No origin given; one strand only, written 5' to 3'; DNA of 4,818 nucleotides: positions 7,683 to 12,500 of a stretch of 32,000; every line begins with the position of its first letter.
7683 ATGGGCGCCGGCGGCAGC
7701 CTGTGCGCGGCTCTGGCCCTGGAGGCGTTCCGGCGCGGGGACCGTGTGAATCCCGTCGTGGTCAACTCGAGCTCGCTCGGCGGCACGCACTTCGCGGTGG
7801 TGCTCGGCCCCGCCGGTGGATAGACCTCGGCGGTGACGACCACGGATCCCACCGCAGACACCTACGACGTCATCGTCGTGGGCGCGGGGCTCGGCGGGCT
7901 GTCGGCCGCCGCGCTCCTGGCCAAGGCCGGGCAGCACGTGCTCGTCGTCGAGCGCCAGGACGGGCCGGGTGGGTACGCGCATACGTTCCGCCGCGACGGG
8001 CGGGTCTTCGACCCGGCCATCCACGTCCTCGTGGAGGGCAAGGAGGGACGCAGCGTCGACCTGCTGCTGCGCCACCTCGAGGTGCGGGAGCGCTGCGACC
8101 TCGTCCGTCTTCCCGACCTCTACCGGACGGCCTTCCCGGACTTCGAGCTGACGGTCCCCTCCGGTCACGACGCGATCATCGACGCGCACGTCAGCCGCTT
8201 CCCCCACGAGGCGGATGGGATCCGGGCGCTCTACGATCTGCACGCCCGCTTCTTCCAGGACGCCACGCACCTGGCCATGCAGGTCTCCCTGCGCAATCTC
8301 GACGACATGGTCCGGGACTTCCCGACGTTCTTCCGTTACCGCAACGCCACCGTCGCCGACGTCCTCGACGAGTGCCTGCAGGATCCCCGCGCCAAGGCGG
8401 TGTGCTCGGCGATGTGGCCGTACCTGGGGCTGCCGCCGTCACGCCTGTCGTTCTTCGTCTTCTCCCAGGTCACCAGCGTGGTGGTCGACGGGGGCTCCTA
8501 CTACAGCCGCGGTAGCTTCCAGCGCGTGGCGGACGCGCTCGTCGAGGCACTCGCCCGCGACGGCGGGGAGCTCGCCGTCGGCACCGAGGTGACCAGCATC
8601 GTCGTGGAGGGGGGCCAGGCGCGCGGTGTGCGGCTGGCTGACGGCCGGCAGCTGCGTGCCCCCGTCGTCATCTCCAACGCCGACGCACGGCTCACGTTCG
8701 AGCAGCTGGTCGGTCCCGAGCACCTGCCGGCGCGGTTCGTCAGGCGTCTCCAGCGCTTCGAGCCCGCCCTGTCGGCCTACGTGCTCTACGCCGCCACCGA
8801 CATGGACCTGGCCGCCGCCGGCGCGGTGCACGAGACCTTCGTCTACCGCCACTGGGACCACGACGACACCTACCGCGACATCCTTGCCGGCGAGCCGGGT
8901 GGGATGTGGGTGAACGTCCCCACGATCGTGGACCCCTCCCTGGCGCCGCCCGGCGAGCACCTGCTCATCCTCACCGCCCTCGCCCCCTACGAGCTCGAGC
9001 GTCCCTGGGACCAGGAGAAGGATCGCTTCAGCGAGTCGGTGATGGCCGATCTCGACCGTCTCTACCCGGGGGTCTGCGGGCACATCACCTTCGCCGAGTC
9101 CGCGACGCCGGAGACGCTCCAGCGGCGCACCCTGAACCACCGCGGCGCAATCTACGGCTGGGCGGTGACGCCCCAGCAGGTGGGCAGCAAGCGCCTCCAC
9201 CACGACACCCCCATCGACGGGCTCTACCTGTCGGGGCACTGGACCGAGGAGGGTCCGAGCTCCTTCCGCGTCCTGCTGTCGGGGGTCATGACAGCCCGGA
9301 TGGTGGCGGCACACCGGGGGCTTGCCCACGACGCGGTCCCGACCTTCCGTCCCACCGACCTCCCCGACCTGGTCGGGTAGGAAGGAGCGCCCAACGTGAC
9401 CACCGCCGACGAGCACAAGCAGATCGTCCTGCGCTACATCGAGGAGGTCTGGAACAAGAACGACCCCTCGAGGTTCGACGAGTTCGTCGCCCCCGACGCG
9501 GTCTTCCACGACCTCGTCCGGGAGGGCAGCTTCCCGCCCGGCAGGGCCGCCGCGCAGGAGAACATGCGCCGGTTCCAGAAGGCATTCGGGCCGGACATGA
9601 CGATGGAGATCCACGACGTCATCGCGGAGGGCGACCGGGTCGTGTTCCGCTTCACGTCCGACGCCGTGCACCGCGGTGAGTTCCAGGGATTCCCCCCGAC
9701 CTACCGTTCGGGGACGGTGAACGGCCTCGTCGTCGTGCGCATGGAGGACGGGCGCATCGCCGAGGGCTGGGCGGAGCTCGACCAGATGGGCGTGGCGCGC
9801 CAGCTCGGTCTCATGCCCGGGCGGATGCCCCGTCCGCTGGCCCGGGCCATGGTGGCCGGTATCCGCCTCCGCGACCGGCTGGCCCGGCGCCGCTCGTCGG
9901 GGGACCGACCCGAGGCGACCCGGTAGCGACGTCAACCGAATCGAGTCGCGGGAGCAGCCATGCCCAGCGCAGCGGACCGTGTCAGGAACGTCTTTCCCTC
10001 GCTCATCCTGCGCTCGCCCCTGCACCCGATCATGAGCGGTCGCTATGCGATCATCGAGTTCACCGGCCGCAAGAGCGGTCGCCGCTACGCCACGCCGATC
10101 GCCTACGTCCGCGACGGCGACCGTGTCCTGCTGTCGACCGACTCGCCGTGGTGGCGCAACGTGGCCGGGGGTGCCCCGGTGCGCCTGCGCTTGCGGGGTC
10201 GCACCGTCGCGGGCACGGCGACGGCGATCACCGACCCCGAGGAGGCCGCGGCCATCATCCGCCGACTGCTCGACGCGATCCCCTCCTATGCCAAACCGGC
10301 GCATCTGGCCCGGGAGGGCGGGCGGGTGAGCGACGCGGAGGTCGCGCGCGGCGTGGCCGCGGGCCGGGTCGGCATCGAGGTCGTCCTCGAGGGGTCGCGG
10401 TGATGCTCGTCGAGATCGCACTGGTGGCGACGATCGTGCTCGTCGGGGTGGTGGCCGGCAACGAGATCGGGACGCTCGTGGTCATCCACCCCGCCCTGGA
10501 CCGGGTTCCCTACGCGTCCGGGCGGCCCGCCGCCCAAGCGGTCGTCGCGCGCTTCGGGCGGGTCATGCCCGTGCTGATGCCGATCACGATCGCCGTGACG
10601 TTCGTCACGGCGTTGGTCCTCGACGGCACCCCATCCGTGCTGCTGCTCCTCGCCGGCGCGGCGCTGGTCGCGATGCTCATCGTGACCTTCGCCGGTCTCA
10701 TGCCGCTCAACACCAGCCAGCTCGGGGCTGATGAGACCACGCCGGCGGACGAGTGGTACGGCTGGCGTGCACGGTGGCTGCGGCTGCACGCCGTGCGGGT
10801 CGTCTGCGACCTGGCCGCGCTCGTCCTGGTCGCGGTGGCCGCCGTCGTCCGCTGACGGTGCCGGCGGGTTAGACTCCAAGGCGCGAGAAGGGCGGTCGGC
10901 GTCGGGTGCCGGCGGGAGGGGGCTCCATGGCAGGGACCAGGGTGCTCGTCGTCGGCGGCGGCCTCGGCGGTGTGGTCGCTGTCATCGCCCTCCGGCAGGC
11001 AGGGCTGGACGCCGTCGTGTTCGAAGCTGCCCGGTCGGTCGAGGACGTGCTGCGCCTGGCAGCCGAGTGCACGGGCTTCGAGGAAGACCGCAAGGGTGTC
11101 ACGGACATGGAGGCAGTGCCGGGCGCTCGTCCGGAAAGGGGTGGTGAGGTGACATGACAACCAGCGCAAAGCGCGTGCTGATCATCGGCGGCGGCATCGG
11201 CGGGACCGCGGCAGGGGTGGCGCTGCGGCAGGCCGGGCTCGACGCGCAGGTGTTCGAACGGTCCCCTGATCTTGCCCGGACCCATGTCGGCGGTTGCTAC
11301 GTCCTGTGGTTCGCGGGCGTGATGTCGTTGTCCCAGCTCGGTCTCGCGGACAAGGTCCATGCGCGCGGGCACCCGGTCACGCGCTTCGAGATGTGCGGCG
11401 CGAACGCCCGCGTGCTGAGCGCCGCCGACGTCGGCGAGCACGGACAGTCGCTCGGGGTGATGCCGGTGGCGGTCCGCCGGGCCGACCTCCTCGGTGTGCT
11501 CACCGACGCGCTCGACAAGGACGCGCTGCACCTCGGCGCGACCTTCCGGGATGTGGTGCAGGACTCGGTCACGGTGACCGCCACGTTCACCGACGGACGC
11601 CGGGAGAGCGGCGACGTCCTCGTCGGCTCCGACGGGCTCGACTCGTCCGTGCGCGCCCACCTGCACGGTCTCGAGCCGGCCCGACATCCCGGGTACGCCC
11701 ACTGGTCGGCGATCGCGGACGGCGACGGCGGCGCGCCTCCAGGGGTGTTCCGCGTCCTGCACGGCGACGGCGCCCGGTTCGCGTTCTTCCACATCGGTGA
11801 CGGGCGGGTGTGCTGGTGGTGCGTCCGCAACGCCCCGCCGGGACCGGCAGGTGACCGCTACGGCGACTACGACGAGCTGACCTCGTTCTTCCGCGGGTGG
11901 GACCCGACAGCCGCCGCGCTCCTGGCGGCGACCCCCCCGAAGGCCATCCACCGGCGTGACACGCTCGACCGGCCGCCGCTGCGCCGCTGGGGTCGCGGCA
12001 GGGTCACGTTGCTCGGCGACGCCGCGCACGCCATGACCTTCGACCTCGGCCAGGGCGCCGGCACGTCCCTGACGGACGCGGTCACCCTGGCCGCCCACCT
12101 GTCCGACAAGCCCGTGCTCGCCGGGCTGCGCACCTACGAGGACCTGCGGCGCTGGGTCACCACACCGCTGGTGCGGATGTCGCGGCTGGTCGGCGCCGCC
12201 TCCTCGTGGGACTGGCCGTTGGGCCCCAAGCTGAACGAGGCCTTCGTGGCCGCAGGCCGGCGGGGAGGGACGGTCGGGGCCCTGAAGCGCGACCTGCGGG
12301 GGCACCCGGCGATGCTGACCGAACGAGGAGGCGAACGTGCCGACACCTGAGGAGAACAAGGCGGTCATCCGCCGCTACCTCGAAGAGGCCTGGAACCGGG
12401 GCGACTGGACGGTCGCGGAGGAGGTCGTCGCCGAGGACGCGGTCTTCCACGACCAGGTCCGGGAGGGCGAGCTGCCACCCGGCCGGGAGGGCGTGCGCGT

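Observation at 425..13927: ER-less type II FAS-like / highly reducing type II PKS operon with an unusual tailoring set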

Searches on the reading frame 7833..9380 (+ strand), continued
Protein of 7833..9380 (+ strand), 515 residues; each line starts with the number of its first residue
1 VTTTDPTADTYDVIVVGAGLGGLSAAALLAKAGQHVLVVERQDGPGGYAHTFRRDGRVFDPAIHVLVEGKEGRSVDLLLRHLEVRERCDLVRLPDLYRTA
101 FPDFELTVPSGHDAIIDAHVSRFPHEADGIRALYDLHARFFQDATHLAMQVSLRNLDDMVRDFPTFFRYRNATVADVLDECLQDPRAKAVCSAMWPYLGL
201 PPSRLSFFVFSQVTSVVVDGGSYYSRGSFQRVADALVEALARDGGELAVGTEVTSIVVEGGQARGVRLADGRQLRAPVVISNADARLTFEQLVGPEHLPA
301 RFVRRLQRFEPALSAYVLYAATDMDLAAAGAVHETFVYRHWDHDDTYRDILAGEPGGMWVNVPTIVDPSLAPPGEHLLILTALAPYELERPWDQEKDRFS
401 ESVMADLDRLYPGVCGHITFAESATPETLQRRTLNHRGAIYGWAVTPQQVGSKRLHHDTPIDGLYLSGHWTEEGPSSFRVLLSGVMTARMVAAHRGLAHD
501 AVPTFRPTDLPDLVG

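Call 92: search_protein_families(library=pfam, proteins=[L098:15108-16550:+, L100:15654-16967:+, L105:5830-7551:+, L119:2908-4662:+, L093:4339-5340:+, L169:4618-5355:+, L089:12393-13100:-, L102:5836-7314:+], max_evalue=0.001)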
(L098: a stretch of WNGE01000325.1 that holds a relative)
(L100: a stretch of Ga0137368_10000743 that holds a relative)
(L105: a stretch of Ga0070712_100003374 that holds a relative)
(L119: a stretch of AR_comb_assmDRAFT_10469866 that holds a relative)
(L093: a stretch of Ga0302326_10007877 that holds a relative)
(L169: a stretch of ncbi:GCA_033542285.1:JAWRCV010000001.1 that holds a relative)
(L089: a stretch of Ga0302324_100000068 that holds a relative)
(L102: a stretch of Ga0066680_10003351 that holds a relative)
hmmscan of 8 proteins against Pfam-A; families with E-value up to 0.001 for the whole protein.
L098:15108-16550:+ (480 aa): 1 family
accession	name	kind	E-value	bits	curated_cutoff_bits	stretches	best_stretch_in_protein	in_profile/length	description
PF03055.21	RPE65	-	2.9e-121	406.3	27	1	11-465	1-469/469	Retinal pigment epithelial membrane protein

L100:15654-16967:+ (438 aa): 1 family
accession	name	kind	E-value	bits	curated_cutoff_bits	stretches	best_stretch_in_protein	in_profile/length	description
PF00067.27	p450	-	1.8e-85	287.9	22.8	1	17-434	2-440/462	Cytochrome P450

L105:5830-7551:+ (573 aa): 5 families
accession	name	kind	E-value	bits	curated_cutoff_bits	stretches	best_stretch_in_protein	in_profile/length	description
PF01494.25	FAD_binding_3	-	2.4e-13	50.5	22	1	14-220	2-199/349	FAD binding domain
PF04820.20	Trp_halogenase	-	6e-11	42.3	21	1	115-379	149-377/458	Tryptophan halogenase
PF01266.30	DAO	-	1.1e-08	35.4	27.9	0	15-54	1-38/353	FAD dependent oxidoreductase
PF07992.20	Pyr_redox_2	-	4.1e-05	23.6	26.1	1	14-182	1-109/291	Pyridine nucleotide-disulphide oxidoreductase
PF05834.18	Lycopene_cycl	-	0.00077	19.1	23.4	0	15-45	1-31/380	Lycopene cyclase protein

L119:2908-4662:+ (584 aa): 2 families
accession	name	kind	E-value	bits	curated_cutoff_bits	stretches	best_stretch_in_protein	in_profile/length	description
PF02129.25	Peptidase_S15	-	2.8e-63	214.5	23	1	48-303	1-261/262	X-Pro dipeptidyl-peptidase (S15 family)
PF08530.16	PepX_C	-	1e-44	153.5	22.5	1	342-577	1-216/217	X-Pro dipeptidyl-peptidase C-terminal non-catalytic domain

L093:4339-5340:+ (333 aa): 0 families

L169:4618-5355:+ (245 aa): 0 families

L089:12393-13100:- (235 aa): 2 families
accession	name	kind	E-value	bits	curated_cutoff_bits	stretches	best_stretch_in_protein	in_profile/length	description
PF00578.27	AhpC-TSA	-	1.6e-20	73.7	26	1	63-210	1-123/124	AhpC/TSA family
PF08534.16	Redoxin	-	9.9e-15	55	26.6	1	63-225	2-146/148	Redoxin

L102:5836-7314:+ (493 aa): 4 families
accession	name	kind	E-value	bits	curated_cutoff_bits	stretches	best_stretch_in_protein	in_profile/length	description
PF07690.21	MFS_1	-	4.5e-60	203.8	33.4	1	79-472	2-346/347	Major Facilitator Superfamily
PF00083.30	Sugar_tr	-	1.9e-07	30.8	22.3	0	106-251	44-194/452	Sugar (and other) transporter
PF12832.13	MFS_1_like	-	3.5e-06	26.8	25.2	1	328-483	208-365/373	MFS_1 like family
PF05977.19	MFS_3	-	0.00056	18.9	27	0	91-234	28-176/524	Transmembrane secretion effector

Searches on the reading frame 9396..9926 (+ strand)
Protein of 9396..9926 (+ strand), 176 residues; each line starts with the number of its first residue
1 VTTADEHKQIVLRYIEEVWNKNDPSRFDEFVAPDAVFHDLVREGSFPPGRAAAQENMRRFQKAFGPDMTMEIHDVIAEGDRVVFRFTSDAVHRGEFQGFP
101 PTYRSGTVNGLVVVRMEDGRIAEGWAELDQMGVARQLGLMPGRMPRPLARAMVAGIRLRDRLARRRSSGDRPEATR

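Call 8: search_protein_families(library=pfam, proteins=[window:9396-9926:+], max_evalue=0.01)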
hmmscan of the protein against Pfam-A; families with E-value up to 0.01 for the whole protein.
window:9396-9926:+ (176 aa): 3 families
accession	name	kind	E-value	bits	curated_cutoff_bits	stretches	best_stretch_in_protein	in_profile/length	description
PF07366.18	SnoaL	-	5.5e-31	107.5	28.4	1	10-137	2-126/126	SnoaL-like polyketide cyclase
PF12680.13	SnoaL_2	-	5.7e-22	78.7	27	1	11-123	1-101/102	SnoaL-like domain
PF14534.12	DUF4440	-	0.0052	17.7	25.2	1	16-100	9-87/107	Domain of unknown function (DUF4440)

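Call 89: search_protein_families(library=ncbifam, proteins=[window:9396-9926:+], max_evalue=0.001)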
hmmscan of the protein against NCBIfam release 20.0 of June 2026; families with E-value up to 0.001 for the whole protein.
window:9396-9926:+ (176 aa): 3 families
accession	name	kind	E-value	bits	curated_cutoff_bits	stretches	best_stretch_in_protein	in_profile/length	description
TIGR02096.1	TIGR02096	subfamily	9.4e-12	45.4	97.1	1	8-138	1-129/129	ketosteroid isomerase-related protein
NF033407.1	SnoaL_meth_ester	subfamily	6.9e-07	29.1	200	1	10-138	7-133/144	SnoaL/DnrD family polyketide biosynthesis methyl ester cyclase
TIGR02246.1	TIGR02246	subfamily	0.00024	21.1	33.95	1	11-91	9-89/128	SgcJ/EcaC family oxidoreductase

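Call 92: search_protein_families(library=pfam, proteins=[L098:15108-16550:+, L100:15654-16967:+, L105:5830-7551:+, L119:2908-4662:+, L093:4339-5340:+, L089:12393-13100:-, L102:5836-7314:+], max_evalue=0.001)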
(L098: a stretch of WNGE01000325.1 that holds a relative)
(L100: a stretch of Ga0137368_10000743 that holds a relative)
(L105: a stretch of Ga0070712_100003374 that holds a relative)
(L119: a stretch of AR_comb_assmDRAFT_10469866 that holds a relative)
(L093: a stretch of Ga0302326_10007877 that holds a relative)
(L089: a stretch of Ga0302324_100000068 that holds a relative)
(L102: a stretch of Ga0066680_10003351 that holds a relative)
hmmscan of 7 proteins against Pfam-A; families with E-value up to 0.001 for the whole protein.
L098:15108-16550:+ (480 aa): 1 family
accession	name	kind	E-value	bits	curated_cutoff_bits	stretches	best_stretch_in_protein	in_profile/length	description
PF03055.21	RPE65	-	2.9e-121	406.3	27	1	11-465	1-469/469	Retinal pigment epithelial membrane protein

L100:15654-16967:+ (438 aa): 1 family
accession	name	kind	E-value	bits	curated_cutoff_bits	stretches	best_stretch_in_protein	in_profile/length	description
PF00067.27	p450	-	1.8e-85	287.9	22.8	1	17-434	2-440/462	Cytochrome P450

L105:5830-7551:+ (573 aa): 5 families
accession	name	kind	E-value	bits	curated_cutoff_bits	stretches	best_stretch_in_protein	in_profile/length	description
PF01494.25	FAD_binding_3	-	2.4e-13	50.5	22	1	14-220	2-199/349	FAD binding domain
PF04820.20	Trp_halogenase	-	6e-11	42.3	21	1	115-379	149-377/458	Tryptophan halogenase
PF01266.30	DAO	-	1.1e-08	35.4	27.9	0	15-54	1-38/353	FAD dependent oxidoreductase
PF07992.20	Pyr_redox_2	-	4.1e-05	23.6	26.1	1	14-182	1-109/291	Pyridine nucleotide-disulphide oxidoreductase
PF05834.18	Lycopene_cycl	-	0.00077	19.1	23.4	0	15-45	1-31/380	Lycopene cyclase protein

L119:2908-4662:+ (584 aa): 2 families
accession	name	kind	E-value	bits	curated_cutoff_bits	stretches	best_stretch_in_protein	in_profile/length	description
PF02129.25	Peptidase_S15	-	2.8e-63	214.5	23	1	48-303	1-261/262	X-Pro dipeptidyl-peptidase (S15 family)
PF08530.16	PepX_C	-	1e-44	153.5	22.5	1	342-577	1-216/217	X-Pro dipeptidyl-peptidase C-terminal non-catalytic domain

L093:4339-5340:+ (333 aa): 0 families

L089:12393-13100:- (235 aa): 2 families
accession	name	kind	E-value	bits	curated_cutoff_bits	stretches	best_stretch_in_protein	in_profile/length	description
PF00578.27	AhpC-TSA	-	1.6e-20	73.7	26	1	63-210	1-123/124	AhpC/TSA family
PF08534.16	Redoxin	-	9.9e-15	55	26.6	1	63-225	2-146/148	Redoxin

L102:5836-7314:+ (493 aa): 4 families
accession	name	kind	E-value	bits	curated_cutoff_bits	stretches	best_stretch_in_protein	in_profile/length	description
PF07690.21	MFS_1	-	4.5e-60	203.8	33.4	1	79-472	2-346/347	Major Facilitator Superfamily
PF00083.30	Sugar_tr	-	1.9e-07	30.8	22.3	0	106-251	44-194/452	Sugar (and other) transporter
PF12832.13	MFS_1_like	-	3.5e-06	26.8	25.2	1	328-483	208-365/373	MFS_1 like family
PF05977.19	MFS_3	-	0.00056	18.9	27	0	91-234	28-176/524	Transmembrane secretion effector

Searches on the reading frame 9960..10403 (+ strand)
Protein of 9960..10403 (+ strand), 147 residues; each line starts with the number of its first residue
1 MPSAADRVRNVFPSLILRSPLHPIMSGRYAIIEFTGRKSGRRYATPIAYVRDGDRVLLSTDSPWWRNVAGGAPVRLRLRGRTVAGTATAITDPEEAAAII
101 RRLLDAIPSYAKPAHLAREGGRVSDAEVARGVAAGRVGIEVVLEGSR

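Call 8: search_protein_families(library=pfam, proteins=[window:9960-10403:+], max_evalue=0.01)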
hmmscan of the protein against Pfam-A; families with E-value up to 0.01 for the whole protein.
window:9960-10403:+ (147 aa): 2 families
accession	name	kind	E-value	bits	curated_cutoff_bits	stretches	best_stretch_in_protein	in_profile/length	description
PF04075.20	F420H2_quin_red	-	2e-09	38.1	22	1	28-112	24-114/130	F420H(2)-dependent quinone reductase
PF12900.13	Pyridox_ox_2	-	0.00011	22.6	27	0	82-108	82-109/140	Pyridoxamine 5'-phosphate oxidase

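Call 89: search_protein_families(library=ncbifam, proteins=[window:9960-10403:+], max_evalue=0.001)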
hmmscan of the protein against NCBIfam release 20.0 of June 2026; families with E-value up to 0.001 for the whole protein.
window:9960-10403:+ (147 aa): 2 families
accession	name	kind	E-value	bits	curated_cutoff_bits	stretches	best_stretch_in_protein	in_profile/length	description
TIGR00026.1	hi_GC_TIGR00026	subfamily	1.5e-10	41.8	46.35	1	27-112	7-96/111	nitroreductase family deazaflavin-dependent oxidoreductase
TIGR03666.1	Rv2061_F420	subfamily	9.6e-05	22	84.9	1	23-90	8-83/132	PPOX class F420-dependent oxidoreductase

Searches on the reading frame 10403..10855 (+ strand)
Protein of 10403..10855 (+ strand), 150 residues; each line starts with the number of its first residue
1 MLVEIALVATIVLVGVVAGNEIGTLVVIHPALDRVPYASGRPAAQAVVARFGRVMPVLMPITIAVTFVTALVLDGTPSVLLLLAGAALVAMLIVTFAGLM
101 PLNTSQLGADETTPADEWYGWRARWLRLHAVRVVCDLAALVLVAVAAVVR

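Call 8: search_protein_families(library=pfam, proteins=[window:10403-10855:+], max_evalue=0.01)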
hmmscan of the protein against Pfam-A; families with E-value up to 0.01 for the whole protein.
window:10403-10855:+ (150 aa): 1 family
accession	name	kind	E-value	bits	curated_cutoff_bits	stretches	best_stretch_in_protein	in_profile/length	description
PF08592.16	Anthrone_oxy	-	2.5e-10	40.9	27.3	1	53-142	10-106/106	Anthrone oxygenase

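Call 89: search_protein_families(library=ncbifam, proteins=[window:10403-10855:+], max_evalue=0.001)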
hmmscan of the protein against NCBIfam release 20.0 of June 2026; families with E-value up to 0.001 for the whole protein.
window:10403-10855:+ (150 aa): 0 families

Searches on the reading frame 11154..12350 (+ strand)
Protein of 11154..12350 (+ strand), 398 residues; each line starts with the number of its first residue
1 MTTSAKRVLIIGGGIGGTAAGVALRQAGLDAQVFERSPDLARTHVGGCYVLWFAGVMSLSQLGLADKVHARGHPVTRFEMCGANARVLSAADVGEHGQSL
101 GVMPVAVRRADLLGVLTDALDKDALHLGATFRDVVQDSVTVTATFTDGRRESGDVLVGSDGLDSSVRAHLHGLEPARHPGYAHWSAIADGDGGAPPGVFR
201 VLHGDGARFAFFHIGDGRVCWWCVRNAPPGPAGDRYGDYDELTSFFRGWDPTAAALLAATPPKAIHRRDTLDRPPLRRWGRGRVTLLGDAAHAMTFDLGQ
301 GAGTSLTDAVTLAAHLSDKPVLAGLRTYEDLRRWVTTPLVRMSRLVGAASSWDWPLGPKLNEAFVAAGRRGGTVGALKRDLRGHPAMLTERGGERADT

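Call 8: search_protein_families(library=pfam, proteins=[window:11154-12350:+], max_evalue=0.01)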
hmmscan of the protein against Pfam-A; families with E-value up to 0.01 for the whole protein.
window:11154-12350:+ (398 aa): 4 families
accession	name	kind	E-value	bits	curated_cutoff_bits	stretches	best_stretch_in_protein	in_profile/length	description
PF01494.25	FAD_binding_3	-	9.1e-19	68.3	22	2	7-170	3-167/349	FAD binding domain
PF13450.12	NAD_binding_8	-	6.4e-05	23.6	21.9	1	10-40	1-31/68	NAD(P)-binding Rossmann-like domain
PF07992.20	Pyr_redox_2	-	0.00025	21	26.1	1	7-46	2-37/291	Pyridine nucleotide-disulphide oxidoreductase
PF00890.30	FAD_binding_2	-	0.0046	16.6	20.4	1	8-38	2-32/414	FAD binding domain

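Call 40: search_protein_families(library=ncbifam, proteins=[window:11154-12350:+], max_evalue=0.00001)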
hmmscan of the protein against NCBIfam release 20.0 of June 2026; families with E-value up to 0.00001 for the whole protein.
window:11154-12350:+ (398 aa): 34 families (the best 25 are shown)
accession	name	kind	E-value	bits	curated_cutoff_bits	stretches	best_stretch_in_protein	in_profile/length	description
NF033623.1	urate_HpxO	equivalog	8.5e-61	205.9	500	1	8-344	2-340/381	FAD-dependent urate hydroxylase HpxO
NF005243.0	PRK06753.1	equivalog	9e-46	156.4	365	1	7-350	2-338/374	hypothetical protein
NF005313.0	PRK06847.1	subfamily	1.4e-40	139.5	372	2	4-187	3-187/375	hypothetical protein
NF005720.0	PRK07538.1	subfamily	1.6e-39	136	400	1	6-347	3-365/418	hypothetical protein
NF006021.0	PRK08163.1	equivalog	2.4e-39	135.5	459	2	3-189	3-191/398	3-hydroxybenzoate 6-monooxygenase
NF005566.0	PRK07236.1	subfamily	2.2e-30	105.8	333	1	3-190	4-180/386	hypothetical protein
TIGR03219.1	salicylate_mono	equivalog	3.7e-27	95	446.35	2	7-170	2-165/414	salicylate 1-monooxygenase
NF005761.0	PRK07588.1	equivalog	8.6e-26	90.8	454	1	6-317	1-314/392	FAD-binding domain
NF005062.0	PRK06475.1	equivalog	7.8e-22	77.6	524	2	6-189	4-192/401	FAD-binding protein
NF033476.1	tet_destruct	subfamily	4.3e-18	65.4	550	1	5-168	3-163/386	tetracycline destructase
TIGR01988.1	Ubi-OHases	subfamily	2.4e-14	53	224.65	1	8-170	2-171/387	ubiquinone biosynthesis hydroxylase, UbiH/UbiF/VisC/COQ6 family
NF005452.0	PRK07045.1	equivalog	4.9e-14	52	397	1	3-182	3-182/388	putative monooxygenase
NF005788.0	PRK07608.1-3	equivalog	2.8e-13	49.4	478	1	8-183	5-183/388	UbiH/UbiF family hydroxylase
NF006448.0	PRK08773.1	equivalog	5.4e-13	48.4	614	1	4-336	5-337/393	UbiH/UbiF family hydroxylase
NF004829.0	PRK06183.1-3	subfamily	6.7e-13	48.2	390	1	4-348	7-358/520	bifunctional 3-(3-hydroxy-phenyl)propionate/3-hydroxycinnamic acid hydroxylase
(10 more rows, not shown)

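Call 92: search_protein_families(library=pfam, proteins=[L098:15108-16550:+, L100:15654-16967:+, L105:5830-7551:+, L119:2908-4662:+, L093:4339-5340:+, L089:12393-13100:-, L102:5836-7314:+], max_evalue=0.001)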
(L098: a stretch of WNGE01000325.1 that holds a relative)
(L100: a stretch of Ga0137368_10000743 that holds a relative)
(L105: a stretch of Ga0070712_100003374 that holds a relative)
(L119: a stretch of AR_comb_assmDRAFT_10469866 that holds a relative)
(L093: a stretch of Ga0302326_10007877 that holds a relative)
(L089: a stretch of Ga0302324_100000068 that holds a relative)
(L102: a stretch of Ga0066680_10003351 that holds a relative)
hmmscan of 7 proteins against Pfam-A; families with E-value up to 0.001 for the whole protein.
L098:15108-16550:+ (480 aa): 1 family
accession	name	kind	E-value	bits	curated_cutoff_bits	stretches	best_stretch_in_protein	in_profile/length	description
PF03055.21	RPE65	-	2.9e-121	406.3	27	1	11-465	1-469/469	Retinal pigment epithelial membrane protein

L100:15654-16967:+ (438 aa): 1 family
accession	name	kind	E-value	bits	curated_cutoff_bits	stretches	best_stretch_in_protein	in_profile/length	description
PF00067.27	p450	-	1.8e-85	287.9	22.8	1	17-434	2-440/462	Cytochrome P450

L105:5830-7551:+ (573 aa): 5 families
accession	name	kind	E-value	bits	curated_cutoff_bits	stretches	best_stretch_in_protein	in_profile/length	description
PF01494.25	FAD_binding_3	-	2.4e-13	50.5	22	1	14-220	2-199/349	FAD binding domain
PF04820.20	Trp_halogenase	-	6e-11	42.3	21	1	115-379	149-377/458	Tryptophan halogenase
PF01266.30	DAO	-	1.1e-08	35.4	27.9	0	15-54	1-38/353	FAD dependent oxidoreductase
PF07992.20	Pyr_redox_2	-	4.1e-05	23.6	26.1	1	14-182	1-109/291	Pyridine nucleotide-disulphide oxidoreductase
PF05834.18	Lycopene_cycl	-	0.00077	19.1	23.4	0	15-45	1-31/380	Lycopene cyclase protein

L119:2908-4662:+ (584 aa): 2 families
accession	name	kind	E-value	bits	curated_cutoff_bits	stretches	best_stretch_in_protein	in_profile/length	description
PF02129.25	Peptidase_S15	-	2.8e-63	214.5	23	1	48-303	1-261/262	X-Pro dipeptidyl-peptidase (S15 family)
PF08530.16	PepX_C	-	1e-44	153.5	22.5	1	342-577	1-216/217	X-Pro dipeptidyl-peptidase C-terminal non-catalytic domain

L093:4339-5340:+ (333 aa): 0 families

L089:12393-13100:- (235 aa): 2 families
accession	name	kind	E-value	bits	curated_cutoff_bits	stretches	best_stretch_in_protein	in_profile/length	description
PF00578.27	AhpC-TSA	-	1.6e-20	73.7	26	1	63-210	1-123/124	AhpC/TSA family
PF08534.16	Redoxin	-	9.9e-15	55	26.6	1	63-225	2-146/148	Redoxin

L102:5836-7314:+ (493 aa): 4 families
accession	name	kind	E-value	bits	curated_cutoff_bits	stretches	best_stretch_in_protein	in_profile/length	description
PF07690.21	MFS_1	-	4.5e-60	203.8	33.4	1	79-472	2-346/347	Major Facilitator Superfamily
PF00083.30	Sugar_tr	-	1.9e-07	30.8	22.3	0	106-251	44-194/452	Sugar (and other) transporter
PF12832.13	MFS_1_like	-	3.5e-06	26.8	25.2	1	328-483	208-365/373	MFS_1 like family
PF05977.19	MFS_3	-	0.00056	18.9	27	0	91-234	28-176/524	Transmembrane secretion effector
